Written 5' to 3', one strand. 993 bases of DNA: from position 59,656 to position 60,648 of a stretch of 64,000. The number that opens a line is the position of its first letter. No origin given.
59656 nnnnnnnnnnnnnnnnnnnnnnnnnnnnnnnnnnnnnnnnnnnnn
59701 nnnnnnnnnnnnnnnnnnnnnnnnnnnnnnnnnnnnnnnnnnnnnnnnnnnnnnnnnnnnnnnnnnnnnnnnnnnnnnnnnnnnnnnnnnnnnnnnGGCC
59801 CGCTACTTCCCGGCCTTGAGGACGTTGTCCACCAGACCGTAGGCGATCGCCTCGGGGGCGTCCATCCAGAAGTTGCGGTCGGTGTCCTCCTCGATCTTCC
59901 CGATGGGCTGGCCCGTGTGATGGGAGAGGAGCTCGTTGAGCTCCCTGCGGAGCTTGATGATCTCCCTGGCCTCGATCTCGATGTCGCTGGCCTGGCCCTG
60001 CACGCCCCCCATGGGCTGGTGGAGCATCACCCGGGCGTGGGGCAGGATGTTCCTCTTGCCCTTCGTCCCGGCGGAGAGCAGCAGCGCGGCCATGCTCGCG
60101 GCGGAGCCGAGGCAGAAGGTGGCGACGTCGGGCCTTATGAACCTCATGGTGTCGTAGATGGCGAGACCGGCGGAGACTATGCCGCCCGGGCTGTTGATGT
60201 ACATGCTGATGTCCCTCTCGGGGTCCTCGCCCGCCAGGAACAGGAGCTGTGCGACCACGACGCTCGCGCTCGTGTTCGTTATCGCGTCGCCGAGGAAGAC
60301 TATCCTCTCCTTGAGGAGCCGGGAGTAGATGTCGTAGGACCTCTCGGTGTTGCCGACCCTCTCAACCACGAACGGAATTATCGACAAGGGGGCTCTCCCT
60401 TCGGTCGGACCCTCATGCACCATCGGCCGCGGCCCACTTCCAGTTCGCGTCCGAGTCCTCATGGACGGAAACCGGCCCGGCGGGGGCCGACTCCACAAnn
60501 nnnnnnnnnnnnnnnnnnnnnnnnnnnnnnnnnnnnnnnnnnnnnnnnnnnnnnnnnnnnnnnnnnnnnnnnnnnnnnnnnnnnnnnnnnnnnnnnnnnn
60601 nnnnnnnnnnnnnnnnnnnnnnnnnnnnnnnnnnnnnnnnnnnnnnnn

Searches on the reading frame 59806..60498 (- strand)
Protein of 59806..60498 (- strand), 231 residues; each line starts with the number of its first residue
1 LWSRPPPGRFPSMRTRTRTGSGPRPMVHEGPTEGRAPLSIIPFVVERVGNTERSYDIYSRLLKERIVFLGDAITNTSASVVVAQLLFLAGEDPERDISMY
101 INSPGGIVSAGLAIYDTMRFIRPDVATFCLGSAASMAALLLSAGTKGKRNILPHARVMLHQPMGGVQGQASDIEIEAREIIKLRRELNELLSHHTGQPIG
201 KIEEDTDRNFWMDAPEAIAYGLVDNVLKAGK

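Call 60: search_protein_families(library=pfam, proteins=[window:59806-60498:-], max_evalue=0.01)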
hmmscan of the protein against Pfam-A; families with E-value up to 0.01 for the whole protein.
window:59806-60498:- (231 aa): 1 family
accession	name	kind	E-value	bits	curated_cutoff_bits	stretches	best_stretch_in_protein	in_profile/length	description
PF00574.28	CLP_protease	-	1.1e-80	270.3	20.2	1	51-228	3-180/182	Clp protease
